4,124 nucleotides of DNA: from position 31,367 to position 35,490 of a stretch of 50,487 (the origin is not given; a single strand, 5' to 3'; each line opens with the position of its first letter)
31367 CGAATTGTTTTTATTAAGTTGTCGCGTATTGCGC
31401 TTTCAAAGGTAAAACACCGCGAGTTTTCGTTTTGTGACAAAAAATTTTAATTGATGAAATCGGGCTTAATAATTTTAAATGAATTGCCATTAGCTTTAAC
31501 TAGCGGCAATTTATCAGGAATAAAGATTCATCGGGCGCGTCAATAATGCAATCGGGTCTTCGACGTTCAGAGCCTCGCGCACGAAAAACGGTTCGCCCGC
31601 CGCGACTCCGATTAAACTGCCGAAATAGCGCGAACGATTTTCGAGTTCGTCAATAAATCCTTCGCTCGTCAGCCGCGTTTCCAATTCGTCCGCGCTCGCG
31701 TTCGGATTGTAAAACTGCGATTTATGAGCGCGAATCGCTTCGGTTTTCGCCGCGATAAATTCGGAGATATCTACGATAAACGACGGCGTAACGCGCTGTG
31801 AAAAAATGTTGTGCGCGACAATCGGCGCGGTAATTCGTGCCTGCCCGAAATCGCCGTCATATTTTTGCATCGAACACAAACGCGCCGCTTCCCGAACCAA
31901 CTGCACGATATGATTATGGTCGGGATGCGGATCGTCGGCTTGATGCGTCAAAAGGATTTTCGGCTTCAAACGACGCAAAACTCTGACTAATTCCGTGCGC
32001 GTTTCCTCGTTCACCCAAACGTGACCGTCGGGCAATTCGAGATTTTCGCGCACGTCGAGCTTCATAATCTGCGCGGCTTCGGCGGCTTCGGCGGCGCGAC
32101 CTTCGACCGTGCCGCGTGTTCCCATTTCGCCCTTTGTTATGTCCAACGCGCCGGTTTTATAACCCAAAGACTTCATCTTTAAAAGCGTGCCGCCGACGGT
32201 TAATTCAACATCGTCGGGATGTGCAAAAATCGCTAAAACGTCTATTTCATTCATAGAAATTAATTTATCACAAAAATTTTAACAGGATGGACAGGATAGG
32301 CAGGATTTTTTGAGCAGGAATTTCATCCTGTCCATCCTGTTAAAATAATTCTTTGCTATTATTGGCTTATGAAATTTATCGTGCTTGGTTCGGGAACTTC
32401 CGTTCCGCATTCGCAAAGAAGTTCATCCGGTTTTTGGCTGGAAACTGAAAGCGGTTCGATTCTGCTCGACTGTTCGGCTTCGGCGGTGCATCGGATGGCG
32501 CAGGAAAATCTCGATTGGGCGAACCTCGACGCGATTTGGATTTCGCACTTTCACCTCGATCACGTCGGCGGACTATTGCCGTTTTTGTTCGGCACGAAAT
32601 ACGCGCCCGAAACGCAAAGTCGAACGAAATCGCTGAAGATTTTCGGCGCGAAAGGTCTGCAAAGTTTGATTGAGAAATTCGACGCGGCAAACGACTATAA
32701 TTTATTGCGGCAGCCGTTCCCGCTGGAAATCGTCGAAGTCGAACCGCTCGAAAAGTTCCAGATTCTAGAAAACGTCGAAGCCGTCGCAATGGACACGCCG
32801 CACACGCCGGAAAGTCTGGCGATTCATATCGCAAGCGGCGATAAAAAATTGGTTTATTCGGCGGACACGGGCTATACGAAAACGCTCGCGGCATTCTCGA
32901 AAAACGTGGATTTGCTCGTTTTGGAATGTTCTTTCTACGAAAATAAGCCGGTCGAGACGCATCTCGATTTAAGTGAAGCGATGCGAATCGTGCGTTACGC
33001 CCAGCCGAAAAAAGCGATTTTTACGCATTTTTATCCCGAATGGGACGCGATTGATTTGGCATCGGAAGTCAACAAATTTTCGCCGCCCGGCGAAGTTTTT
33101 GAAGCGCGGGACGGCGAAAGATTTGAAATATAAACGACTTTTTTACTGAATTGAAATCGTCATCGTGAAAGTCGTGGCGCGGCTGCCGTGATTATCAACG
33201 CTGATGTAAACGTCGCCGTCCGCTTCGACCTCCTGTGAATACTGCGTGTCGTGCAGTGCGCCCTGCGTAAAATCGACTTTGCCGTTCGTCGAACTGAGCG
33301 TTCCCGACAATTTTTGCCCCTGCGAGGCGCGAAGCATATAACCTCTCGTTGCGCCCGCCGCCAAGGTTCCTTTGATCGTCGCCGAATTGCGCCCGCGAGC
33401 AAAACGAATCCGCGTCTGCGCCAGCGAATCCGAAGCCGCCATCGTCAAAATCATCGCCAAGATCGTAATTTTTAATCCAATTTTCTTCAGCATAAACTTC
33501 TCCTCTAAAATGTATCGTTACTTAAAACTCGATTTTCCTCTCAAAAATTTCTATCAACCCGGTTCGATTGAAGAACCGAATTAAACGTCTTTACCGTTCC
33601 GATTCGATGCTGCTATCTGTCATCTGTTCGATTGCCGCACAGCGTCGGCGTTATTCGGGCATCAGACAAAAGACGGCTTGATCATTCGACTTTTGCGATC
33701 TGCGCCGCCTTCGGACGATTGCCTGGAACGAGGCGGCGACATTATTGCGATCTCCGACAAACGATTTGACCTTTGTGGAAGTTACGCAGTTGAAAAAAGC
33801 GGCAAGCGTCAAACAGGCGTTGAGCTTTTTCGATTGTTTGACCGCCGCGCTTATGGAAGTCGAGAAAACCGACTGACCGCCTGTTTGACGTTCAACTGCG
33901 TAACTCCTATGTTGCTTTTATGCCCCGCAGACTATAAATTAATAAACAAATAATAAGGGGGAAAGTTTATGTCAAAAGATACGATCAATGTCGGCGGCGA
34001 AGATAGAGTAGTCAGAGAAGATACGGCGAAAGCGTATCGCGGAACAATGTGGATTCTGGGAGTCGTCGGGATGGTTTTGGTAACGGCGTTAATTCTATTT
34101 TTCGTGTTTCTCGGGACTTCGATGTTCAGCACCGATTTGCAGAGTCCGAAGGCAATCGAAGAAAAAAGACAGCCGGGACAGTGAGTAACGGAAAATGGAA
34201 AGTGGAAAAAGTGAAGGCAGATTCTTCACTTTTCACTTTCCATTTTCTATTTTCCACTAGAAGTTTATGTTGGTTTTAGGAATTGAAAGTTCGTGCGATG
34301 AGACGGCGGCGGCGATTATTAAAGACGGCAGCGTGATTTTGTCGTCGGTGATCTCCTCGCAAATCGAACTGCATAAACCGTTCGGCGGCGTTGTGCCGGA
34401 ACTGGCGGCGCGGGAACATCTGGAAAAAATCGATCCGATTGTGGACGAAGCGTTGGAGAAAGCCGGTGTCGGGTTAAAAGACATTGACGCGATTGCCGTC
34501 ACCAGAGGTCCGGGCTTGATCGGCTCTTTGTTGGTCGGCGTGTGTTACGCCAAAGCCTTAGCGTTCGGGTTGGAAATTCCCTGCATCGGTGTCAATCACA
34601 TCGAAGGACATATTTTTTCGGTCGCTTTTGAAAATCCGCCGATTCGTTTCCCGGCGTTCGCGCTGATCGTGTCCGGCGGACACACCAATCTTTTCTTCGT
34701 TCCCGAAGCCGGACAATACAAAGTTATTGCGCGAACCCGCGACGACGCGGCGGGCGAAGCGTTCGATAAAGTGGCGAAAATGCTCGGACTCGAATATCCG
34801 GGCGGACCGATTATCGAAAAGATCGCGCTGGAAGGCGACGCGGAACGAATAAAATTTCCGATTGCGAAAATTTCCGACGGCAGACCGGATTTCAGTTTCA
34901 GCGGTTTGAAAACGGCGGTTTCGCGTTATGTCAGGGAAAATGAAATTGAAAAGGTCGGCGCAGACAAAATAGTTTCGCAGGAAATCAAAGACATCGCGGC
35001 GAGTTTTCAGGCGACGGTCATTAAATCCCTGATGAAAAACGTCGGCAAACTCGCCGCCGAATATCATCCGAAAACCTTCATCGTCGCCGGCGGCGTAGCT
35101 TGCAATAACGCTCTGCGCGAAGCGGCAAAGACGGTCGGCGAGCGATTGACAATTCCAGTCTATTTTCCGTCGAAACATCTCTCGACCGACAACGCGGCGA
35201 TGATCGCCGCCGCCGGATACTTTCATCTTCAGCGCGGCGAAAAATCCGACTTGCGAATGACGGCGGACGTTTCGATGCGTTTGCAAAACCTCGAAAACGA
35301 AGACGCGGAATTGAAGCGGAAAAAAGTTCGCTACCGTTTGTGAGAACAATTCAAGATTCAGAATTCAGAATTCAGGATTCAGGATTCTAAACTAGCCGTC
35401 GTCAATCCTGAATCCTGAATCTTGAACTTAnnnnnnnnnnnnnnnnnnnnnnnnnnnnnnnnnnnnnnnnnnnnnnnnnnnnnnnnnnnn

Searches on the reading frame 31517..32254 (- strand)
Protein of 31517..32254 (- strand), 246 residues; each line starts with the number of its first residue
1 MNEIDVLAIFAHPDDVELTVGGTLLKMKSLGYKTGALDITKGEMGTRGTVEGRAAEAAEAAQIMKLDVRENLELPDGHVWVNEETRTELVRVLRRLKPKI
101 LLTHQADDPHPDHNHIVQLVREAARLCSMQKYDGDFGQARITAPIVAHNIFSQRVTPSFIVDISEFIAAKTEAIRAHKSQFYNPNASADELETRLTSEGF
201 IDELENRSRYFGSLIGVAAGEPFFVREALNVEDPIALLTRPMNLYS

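Call 29: search_protein_families(library=pfam, proteins=[window:31517-32254:-], max_evalue=0.00001)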
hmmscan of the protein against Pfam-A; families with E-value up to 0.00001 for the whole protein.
window:31517-32254:- (246 aa): 1 family
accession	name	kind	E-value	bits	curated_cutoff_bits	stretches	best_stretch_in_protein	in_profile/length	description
PF02585.22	PIG-L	-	1.9e-25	90.3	28.2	1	7-123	1-128/129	GlcNAc-PI de-N-acetylase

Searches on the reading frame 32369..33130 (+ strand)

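Call 29: search_protein_families(library=pfam, proteins=[window:32369-33130:+], max_evalue=0.00001)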
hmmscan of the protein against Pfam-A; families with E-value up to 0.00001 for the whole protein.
window:32369-33130:+ (254 aa): 2 families
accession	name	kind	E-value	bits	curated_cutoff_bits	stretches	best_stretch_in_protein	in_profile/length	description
PF12706.13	Lactamase_B_2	-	2.1e-22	80.1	27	1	31-221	3-200/200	Beta-lactamase superfamily domain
PF00753.33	Lactamase_B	-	4.2e-14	53.4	22.7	1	19-178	6-161/196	Metallo-beta-lactamase superfamily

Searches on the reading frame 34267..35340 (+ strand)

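Call 29: search_protein_families(library=pfam, proteins=[window:34267-35340:+], max_evalue=0.00001)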
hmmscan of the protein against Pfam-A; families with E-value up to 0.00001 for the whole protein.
window:34267-35340:+ (358 aa): 2 families
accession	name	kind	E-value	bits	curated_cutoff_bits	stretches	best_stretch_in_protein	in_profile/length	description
PF00814.31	TsaD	-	3.3e-97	325.8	24.8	1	24-314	2-263/264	tRNA N6-adenosine threonylcarbamoyltransferase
PF22521.2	HypF_C_2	-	6.9e-07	29.7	27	1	220-308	146-234/241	Carbamoyltransferase, Kae1-like Domain, second subdomain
